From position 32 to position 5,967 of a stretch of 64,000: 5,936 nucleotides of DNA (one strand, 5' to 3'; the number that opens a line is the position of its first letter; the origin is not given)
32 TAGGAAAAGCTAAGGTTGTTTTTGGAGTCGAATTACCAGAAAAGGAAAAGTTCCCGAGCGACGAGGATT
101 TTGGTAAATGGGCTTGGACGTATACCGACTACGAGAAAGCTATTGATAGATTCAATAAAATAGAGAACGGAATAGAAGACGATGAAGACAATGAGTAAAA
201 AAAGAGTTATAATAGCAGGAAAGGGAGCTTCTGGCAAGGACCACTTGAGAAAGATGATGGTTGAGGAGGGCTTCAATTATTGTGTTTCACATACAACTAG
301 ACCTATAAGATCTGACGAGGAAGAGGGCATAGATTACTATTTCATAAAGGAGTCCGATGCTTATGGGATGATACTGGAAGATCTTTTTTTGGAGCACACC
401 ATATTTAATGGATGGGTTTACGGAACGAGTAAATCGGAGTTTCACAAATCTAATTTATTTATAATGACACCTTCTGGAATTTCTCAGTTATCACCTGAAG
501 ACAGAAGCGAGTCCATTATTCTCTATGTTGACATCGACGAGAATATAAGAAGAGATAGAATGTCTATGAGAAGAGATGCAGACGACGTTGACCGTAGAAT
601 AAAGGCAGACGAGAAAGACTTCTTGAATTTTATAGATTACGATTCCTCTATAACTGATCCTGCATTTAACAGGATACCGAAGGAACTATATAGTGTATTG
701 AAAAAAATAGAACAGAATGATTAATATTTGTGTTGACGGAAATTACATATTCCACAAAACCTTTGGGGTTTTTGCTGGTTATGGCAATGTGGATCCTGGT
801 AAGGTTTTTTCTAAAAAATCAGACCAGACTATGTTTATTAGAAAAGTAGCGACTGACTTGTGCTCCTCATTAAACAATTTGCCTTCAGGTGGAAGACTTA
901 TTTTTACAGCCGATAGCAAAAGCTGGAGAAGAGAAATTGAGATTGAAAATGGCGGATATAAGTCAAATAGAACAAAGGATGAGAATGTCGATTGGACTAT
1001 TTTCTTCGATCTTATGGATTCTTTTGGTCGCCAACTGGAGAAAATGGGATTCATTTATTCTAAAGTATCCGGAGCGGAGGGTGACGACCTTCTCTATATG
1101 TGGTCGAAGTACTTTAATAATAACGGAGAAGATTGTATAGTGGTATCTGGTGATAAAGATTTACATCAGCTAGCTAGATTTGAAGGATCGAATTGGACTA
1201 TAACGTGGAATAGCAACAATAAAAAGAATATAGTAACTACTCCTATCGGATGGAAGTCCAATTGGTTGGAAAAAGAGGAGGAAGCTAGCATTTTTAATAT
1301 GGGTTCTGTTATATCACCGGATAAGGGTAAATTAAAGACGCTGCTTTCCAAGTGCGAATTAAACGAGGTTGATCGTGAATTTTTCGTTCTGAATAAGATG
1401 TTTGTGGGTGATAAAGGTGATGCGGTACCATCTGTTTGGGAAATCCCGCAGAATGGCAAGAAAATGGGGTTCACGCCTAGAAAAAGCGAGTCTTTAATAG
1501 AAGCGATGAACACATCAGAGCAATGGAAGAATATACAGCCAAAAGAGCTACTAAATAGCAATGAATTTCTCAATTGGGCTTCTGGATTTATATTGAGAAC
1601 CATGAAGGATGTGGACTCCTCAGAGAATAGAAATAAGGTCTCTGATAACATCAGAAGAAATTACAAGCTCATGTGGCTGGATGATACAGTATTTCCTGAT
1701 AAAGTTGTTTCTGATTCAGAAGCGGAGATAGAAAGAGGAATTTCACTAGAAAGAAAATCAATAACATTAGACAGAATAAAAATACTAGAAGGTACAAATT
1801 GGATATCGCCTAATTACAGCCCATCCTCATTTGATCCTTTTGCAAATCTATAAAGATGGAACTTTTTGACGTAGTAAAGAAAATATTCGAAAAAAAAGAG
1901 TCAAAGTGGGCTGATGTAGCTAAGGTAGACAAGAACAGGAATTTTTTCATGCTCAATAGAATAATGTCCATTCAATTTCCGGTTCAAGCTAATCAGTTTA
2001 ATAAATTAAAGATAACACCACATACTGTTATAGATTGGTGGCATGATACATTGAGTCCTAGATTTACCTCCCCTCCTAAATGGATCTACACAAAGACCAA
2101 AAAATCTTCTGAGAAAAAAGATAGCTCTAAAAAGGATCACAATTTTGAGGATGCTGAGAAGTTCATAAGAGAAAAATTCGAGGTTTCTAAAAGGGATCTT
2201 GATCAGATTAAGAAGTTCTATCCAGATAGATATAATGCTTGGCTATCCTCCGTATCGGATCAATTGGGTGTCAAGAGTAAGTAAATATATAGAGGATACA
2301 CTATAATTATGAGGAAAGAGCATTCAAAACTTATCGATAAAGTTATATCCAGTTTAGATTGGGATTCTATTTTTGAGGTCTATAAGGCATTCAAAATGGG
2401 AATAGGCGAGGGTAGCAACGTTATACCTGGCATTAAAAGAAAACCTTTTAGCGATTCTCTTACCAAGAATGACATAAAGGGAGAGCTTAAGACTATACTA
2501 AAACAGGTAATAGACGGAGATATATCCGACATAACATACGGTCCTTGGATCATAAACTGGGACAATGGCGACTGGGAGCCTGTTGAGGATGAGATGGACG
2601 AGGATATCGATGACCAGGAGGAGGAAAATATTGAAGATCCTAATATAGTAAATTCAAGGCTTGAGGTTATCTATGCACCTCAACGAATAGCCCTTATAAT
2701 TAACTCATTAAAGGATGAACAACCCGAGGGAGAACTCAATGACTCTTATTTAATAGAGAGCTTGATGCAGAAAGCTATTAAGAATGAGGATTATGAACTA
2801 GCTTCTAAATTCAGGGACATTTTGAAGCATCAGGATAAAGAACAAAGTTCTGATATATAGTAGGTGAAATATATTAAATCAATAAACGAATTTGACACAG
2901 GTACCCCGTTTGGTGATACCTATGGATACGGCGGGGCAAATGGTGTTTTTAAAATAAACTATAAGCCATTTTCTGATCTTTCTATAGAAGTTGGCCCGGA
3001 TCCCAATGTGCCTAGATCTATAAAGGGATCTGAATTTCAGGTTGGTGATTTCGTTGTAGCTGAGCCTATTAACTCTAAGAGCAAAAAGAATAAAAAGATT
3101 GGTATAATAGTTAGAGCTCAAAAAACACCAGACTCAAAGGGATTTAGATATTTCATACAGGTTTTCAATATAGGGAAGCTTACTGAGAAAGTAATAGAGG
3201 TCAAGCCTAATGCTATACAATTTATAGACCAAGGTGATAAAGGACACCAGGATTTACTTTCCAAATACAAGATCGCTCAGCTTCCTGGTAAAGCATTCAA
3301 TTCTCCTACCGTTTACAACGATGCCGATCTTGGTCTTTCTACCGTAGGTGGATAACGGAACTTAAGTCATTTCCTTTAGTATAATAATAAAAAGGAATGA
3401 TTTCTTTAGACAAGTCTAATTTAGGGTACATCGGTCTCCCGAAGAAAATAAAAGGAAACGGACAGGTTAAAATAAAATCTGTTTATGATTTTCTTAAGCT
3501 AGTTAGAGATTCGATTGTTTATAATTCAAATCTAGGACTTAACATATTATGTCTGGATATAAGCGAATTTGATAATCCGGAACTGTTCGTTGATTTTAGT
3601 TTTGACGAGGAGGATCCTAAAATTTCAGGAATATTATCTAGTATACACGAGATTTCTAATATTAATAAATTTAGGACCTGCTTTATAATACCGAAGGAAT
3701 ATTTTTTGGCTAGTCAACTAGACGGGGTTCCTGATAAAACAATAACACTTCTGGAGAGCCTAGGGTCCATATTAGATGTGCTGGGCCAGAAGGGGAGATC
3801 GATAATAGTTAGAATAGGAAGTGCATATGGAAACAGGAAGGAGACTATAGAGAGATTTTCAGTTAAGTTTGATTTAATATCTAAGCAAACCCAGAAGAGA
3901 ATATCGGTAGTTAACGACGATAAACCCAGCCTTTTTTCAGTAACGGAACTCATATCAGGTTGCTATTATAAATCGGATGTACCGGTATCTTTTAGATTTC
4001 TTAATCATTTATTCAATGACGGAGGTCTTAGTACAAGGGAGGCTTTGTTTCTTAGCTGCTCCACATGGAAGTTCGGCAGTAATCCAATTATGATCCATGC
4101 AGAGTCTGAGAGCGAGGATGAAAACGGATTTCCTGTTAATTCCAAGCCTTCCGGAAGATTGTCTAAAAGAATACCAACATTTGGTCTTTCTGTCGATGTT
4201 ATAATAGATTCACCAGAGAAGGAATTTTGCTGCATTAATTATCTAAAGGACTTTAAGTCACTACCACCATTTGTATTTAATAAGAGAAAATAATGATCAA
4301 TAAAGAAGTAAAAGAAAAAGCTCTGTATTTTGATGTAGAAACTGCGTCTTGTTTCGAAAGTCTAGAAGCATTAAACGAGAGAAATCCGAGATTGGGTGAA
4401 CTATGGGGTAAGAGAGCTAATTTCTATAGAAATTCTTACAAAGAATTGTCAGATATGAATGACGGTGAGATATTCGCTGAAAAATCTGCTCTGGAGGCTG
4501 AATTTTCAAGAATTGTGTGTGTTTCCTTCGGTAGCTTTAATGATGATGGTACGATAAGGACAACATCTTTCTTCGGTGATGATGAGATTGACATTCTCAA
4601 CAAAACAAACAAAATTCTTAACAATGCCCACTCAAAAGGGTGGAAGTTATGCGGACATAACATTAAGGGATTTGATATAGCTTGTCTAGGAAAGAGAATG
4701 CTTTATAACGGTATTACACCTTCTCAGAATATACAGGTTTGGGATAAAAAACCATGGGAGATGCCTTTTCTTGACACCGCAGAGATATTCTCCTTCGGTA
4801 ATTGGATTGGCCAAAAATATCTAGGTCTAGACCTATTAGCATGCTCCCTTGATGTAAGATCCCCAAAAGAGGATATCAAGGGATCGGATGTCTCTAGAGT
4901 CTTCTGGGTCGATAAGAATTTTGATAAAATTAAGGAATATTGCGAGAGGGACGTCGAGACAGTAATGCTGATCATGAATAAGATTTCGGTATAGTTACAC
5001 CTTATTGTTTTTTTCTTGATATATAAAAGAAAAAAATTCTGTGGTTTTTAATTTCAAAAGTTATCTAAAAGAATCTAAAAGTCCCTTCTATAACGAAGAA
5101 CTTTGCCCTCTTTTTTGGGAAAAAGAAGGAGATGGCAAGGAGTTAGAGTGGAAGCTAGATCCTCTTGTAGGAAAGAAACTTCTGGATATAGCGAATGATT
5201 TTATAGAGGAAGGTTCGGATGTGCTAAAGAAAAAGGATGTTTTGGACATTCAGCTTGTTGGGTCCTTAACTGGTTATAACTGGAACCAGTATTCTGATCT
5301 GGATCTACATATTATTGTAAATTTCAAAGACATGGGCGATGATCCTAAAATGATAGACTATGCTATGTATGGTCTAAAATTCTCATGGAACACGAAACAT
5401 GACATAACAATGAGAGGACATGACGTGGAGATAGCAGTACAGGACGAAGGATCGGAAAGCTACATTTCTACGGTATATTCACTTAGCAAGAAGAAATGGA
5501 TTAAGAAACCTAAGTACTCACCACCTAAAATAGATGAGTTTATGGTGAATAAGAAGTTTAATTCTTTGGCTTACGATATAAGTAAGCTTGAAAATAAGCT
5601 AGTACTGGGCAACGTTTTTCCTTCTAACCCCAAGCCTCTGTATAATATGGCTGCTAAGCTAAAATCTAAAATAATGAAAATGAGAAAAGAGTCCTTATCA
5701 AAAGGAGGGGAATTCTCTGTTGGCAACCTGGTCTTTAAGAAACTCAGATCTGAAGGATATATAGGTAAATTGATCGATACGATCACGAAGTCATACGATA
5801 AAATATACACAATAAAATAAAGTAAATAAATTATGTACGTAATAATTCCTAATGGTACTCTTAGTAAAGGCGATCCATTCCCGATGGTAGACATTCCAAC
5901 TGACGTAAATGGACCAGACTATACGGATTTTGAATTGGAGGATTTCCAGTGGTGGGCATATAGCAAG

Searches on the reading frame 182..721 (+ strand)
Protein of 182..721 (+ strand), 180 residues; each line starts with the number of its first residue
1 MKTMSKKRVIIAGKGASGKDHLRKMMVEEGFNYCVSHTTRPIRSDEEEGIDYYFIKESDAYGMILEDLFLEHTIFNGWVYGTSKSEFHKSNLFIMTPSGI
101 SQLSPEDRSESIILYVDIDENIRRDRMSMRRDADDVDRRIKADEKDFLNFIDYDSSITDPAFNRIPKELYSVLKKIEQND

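Call 7: search_protein_families(library=pfam, proteins=[window:182-721:+], max_evalue=1)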
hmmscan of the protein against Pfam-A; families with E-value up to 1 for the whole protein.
window:182-721:+ (180 aa): 3 families
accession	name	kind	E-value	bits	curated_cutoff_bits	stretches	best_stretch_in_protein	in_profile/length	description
PF00625.27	Guanylate_kin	-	3.8e-20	72.8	25.2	1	6-175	2-181/182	Guanylate kinase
PF00485.24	PRK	-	0.026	14.8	22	1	116-168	141-193/196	Phosphoribulokinase / Uridine kinase family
PF08584.16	Ribonuc_P_40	-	0.11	12.4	24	1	63-100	2-40/286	Ribonuclease P 40kDa (Rpp40) subunit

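Call 8: search_protein_families(library=phrogs, proteins=[window:182-721:+], max_evalue=0.01)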
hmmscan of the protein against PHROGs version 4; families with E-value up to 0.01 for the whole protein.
window:182-721:+ (180 aa): 2 families
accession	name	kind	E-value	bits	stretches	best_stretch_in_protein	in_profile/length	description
phrog_1815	-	other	8.6e-34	118.5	1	6-178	3-183/197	guanylate kinase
phrog_25339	-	unknown function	0.0054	16.4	1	19-152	333-461/558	-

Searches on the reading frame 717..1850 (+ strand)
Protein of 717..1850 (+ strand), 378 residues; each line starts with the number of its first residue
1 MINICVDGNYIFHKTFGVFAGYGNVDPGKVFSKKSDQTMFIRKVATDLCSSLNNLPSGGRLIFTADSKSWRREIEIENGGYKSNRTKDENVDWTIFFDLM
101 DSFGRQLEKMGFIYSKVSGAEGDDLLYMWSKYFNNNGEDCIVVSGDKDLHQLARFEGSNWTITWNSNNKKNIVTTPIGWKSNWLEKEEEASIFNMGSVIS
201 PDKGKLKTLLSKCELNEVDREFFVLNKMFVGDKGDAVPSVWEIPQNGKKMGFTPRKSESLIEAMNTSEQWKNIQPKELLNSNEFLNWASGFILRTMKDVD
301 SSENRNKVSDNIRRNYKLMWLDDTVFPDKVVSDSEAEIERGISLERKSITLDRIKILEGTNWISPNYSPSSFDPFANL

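Call 7: search_protein_families(library=pfam, proteins=[window:717-1850:+], max_evalue=1)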
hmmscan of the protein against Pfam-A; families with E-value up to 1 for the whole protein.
window:717-1850:+ (378 aa): 1 family
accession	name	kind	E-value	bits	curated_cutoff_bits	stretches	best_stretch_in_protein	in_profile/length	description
PF02739.22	5_3_exonuc_N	-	4.1e-11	43.3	34.3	1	5-155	4-140/164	5'-3' exonuclease, N-terminal resolvase-like domain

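Call 8: search_protein_families(library=phrogs, proteins=[window:717-1850:+], max_evalue=0.01)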
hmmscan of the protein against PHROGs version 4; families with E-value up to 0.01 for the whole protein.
window:717-1850:+ (378 aa): 1 family
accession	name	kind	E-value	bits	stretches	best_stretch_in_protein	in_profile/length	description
phrog_107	-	DNA, RNA and nucleotide metabolism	8.9e-21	75.6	1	5-330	123-368/542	exonuclease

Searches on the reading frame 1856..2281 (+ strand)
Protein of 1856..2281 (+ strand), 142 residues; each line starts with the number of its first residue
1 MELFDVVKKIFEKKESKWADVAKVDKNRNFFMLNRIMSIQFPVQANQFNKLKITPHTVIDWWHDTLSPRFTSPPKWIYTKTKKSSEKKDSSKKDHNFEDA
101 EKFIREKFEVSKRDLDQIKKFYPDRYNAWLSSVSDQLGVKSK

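Call 7: search_protein_families(library=pfam, proteins=[window:1856-2281:+], max_evalue=1)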
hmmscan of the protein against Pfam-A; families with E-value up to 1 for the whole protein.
window:1856-2281:+ (142 aa): 0 families

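Call 8: search_protein_families(library=phrogs, proteins=[window:1856-2281:+], max_evalue=0.01)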
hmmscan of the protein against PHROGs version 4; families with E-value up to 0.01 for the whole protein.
window:1856-2281:+ (142 aa): 1 family
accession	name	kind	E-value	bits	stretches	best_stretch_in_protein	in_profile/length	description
phrog_35599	-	unknown function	3.9e-07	31.6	1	5-137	19-148/162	-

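Call 73: search_protein_families(library=ncbifam, proteins=[window:1856-2281:+], max_evalue=0.01)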
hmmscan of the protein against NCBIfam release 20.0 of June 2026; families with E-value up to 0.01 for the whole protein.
window:1856-2281:+ (142 aa): 0 families

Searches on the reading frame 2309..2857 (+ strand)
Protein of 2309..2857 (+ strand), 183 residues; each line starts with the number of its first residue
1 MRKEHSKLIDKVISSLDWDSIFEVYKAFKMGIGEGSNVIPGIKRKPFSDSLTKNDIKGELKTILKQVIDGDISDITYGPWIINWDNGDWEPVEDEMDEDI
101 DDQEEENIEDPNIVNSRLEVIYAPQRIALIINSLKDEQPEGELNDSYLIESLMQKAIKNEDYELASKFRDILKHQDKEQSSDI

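Call 7: search_protein_families(library=pfam, proteins=[window:2309-2857:+], max_evalue=1)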
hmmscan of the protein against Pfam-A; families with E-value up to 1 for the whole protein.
window:2309-2857:+ (183 aa): 2 families
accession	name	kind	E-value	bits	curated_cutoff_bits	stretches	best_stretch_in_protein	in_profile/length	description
PF02151.25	UVR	-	1.6e-06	28.1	21.5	1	149-170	7-28/36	UvrB/uvrC motif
PF04818.19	CID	-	0.043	14.5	23.9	1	122-173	30-81/120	CID domain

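Call 8: search_protein_families(library=phrogs, proteins=[window:2309-2857:+], max_evalue=0.01)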
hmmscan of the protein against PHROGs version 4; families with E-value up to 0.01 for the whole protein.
window:2309-2857:+ (183 aa): 0 families

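Call 73: search_protein_families(library=ncbifam, proteins=[window:2309-2857:+], max_evalue=0.01)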
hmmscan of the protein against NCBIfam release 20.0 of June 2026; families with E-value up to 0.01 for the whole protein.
window:2309-2857:+ (183 aa): 0 families

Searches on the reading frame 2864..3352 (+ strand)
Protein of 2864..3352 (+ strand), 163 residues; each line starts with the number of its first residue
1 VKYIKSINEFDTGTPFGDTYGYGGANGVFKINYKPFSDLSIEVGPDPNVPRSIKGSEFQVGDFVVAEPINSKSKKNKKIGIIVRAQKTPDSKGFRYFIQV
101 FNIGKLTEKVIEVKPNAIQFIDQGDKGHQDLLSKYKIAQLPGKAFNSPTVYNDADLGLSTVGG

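Call 7: search_protein_families(library=pfam, proteins=[window:2864-3352:+], max_evalue=1)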
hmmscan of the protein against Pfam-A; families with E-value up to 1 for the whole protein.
window:2864-3352:+ (163 aa): 1 family
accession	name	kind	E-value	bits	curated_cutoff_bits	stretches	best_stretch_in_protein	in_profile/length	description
PF11184.13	DUF2969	-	0.11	13.3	25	1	73-135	2-68/71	Protein of unknown function (DUF2969)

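Call 8: search_protein_families(library=phrogs, proteins=[window:2864-3352:+], max_evalue=0.01)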
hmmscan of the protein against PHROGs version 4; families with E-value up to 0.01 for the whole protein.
window:2864-3352:+ (163 aa): 0 families

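Call 73: search_protein_families(library=ncbifam, proteins=[window:2864-3352:+], max_evalue=0.01)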
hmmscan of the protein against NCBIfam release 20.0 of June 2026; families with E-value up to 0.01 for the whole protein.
window:2864-3352:+ (163 aa): 0 families

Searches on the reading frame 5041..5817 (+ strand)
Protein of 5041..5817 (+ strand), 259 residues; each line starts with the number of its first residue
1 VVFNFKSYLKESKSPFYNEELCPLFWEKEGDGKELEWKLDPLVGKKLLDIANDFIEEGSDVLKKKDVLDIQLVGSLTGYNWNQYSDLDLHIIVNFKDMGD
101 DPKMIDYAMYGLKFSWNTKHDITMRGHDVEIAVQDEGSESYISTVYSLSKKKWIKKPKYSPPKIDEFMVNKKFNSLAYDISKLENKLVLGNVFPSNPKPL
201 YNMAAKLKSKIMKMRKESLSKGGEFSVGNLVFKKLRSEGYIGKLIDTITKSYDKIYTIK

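Call 7: search_protein_families(library=pfam, proteins=[window:5041-5817:+], max_evalue=1)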
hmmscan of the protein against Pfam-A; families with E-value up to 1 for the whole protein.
window:5041-5817:+ (259 aa): 1 family
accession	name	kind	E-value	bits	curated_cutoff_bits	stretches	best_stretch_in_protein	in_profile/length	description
PF01909.29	NTP_transf_2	-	0.041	14.7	21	1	59-96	5-43/93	Nucleotidyltransferase domain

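Call 8: search_protein_families(library=phrogs, proteins=[window:5041-5817:+], max_evalue=0.01)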
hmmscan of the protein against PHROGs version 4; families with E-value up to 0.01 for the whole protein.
window:5041-5817:+ (259 aa): 1 family
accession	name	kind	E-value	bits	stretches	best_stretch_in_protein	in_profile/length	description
phrog_36119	-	unknown function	1.6e-32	113.9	1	62-255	57-244/247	-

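Call 73: search_protein_families(library=ncbifam, proteins=[window:5041-5817:+], max_evalue=0.01)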
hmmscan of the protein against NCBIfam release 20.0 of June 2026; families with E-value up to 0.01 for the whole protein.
window:5041-5817:+ (259 aa): 0 families

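Call 74: search_protein_families(library=padloc, proteins=[window:5041-5817:+], max_evalue=0.01)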
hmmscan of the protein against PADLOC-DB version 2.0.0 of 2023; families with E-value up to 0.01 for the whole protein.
window:5041-5817:+ (259 aa): 0 families

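Call 102: predict_structure(alignment_id=A5)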
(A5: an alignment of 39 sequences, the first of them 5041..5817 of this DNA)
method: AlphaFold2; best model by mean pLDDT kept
length: 259 residues; sequences in the alignment: 39
mean_pLDDT: 87.3   pTM: 0.85
mean pLDDT of the five models: 87.3, 83.8, 82.9, 82.9, 81.7
residues with pLDDT >= 90: 150; 70-90: 81; 50-70: 25; < 50: 3
segments of 3 or more residues with pLDDT < 50: none
pLDDT, mean of each block of 10 residues (from residue 1): 54 68 92 80 97 95 92 90 92 86 90 93 94 86 86 88 82 96 93 85 94 87 79 97 96 76
secondary structure, 60 per line:
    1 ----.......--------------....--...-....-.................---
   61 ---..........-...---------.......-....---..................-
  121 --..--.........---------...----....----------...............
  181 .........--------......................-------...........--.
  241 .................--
elements in order: H5-11 E26-29 E36-39 H41-57 E67-73 E87-93 H95-98 H102-119 E127-135 E145-147 E152-155 H166-189 H198-219 H227-237 H240-257

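Call 104: fold_search(model_id=the predicted structure, library=pdb)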
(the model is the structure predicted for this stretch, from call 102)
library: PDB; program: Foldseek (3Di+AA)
matches with E <= 10: 500; with E <= 0.001: 1
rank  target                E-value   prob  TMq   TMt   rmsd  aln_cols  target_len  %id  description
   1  6wt9                  5.5e-05  0.99  0.26  0.23  16.5       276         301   14  Structure of STING-associated CdnE c-di-GMP synthase from Capnocytophaga granulosa (released 2020-09-09)
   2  6xz0                  1.6e-03  0.85  0.24  0.25  11.7       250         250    9  Crystal structure of spectinomycin adenyltransferase AAD(9) from Enterococcus faecialis with spectinomycin (released 2020-04-15)
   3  6sxj                  2.1e-03  0.77  0.24  0.24  16.2       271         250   11  Crystal structure of spectinomycin adenyltransferase AAD(9) from Enterococcus faecialis (released 2020-04-15)
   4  8vxb                  3.0e-03  0.80  0.24  0.23  14.9       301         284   10  Structure of ANT(6)-Ib from Campylobacter fetus subsp fetus complexed with hydrated streptomycin (released 2024-09-18)
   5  6p8v_G                3.6e-03  0.80  0.24  0.20  17.1       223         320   13  Structure of E. coli MS115-1 HORMA:CdnC:Trip13 complex (released 2019-12-25)
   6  7x4a                  3.6e-03  0.51  0.20  0.18  15.9       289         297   14  Native CD-NTase ClCdnE (released 2023-03-08)
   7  6p82_A                3.8e-03  0.82  0.26  0.23  15.8       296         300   10  Structure of P. aeruginosa ATCC27853 CdnD, Apo form 1 (released 2019-12-25)
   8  5lpa_A                4.3e-03  0.75  0.25  0.25  12.8       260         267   11  AadA E87Q in complex with ATP, calcium and dihydrostreptomycin (released 2018-01-17)
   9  6p8u_A                4.3e-03  0.77  0.26  0.23  16.0       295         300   11  Structure of P. aeruginosa ATCC27853 CdnD:HORMA2:Peptide 1 complex (released 2019-12-25)
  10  7uy4_A                4.3e-03  0.66  0.23  0.23  16.8       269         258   12  Aminoglycoside-modifying enzyme ANT-3,9 in complex with spectinomycin and AMP-PNP (released 2023-05-10)
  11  6un8_B                4.5e-03  0.69  0.22  0.22  13.5       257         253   12  Wild type ANT bound to neomycin (released 2020-05-06)
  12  7uy4_B                4.5e-03  0.54  0.22  0.22  15.6       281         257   11  Aminoglycoside-modifying enzyme ANT-3,9 in complex with spectinomycin and AMP-PNP (released 2023-05-10)
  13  1kny_A                5.0e-03  0.66  0.22  0.23  13.3       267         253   12  KANAMYCIN NUCLEOTIDYLTRANSFERASE (released 1996-08-17)
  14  5g4a_A                5.0e-03  0.60  0.23  0.23  13.1       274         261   10  AadA in complex with ATP and magnesium (released 2017-11-29)
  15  6nmk_B                6.3e-03  0.51  0.20  0.21  13.7       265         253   12  Binary complex structure of the T130K mutant of ANT-4'' with Neomycin (released 2020-01-15)
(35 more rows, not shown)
